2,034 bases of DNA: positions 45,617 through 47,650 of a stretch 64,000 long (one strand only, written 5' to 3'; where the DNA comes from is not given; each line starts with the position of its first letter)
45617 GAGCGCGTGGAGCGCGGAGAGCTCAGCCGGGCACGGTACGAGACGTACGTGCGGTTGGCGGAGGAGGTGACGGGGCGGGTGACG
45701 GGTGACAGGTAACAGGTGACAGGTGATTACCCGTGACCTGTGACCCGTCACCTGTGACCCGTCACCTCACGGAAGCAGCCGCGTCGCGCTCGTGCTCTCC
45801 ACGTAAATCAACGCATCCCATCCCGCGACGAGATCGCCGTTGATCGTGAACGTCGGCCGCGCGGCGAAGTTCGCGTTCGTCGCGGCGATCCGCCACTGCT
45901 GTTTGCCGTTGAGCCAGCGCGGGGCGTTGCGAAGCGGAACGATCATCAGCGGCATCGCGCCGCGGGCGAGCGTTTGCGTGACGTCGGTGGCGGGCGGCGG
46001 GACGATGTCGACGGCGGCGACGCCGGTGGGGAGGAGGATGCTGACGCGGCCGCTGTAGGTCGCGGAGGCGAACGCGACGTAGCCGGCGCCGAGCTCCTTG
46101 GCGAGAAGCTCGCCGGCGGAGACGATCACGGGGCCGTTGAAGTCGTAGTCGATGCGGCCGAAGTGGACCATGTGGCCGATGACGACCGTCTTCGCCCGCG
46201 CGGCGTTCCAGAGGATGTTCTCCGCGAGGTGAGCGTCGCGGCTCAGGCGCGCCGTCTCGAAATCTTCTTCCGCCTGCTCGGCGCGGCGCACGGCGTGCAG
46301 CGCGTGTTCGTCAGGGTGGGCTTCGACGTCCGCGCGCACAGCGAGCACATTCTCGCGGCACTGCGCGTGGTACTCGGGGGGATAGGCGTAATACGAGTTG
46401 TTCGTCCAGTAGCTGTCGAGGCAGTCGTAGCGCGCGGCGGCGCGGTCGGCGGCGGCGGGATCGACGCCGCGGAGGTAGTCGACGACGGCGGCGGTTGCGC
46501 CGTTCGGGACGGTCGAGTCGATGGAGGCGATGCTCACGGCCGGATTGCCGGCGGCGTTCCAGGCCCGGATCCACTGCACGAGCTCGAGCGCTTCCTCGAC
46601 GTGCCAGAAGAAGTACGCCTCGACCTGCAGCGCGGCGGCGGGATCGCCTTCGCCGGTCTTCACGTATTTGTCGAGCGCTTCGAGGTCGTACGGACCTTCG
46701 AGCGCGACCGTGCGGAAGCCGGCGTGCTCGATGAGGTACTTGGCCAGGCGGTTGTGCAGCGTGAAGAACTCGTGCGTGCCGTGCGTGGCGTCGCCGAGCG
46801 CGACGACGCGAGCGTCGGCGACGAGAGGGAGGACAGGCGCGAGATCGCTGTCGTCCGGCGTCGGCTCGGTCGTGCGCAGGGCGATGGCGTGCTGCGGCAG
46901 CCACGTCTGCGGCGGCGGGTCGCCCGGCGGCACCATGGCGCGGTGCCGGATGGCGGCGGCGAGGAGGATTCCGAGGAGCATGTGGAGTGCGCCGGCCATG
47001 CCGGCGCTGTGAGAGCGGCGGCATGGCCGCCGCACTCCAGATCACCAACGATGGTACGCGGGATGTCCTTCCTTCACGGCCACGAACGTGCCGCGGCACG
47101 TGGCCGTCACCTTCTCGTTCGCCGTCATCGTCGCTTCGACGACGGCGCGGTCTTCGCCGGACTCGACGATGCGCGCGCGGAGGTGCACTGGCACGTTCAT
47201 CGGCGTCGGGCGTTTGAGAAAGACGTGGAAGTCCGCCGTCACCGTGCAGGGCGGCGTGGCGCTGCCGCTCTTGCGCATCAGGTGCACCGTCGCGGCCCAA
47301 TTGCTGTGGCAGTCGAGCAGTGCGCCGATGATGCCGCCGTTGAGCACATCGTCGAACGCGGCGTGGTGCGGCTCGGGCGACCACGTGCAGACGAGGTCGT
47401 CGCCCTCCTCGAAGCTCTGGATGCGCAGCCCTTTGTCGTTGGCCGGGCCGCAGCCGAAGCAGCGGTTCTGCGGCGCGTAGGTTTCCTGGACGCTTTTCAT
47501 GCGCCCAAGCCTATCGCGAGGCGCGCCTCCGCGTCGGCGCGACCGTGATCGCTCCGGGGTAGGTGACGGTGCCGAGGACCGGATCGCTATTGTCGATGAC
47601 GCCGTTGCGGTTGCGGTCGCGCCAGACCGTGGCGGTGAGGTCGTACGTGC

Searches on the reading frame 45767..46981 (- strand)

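Call 76: search_protein_families(library=pfam, proteins=[window:45767-46981:-], max_evalue=0.001)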
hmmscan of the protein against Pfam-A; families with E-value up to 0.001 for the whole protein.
window:45767-46981:- (404 aa): 1 family
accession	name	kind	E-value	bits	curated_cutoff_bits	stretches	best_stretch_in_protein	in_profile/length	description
PF05139.19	Erythro_esteras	-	1.2e-42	147.4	26.4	1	84-397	1-358/358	Erythromycin esterase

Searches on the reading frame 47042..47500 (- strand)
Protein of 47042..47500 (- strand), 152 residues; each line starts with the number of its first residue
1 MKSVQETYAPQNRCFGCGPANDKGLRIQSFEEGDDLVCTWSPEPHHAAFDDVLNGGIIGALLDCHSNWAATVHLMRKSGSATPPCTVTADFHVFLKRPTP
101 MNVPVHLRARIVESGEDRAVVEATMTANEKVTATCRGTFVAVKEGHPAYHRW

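Call 76: search_protein_families(library=pfam, proteins=[window:47042-47500:-], max_evalue=0.001)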
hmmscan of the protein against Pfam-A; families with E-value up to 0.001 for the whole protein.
window:47042-47500:- (152 aa): 1 family
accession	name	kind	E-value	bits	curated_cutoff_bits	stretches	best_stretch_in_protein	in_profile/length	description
PF03061.28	4HBT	-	0.00022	21.9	20.6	1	52-130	3-75/79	Thioesterase superfamily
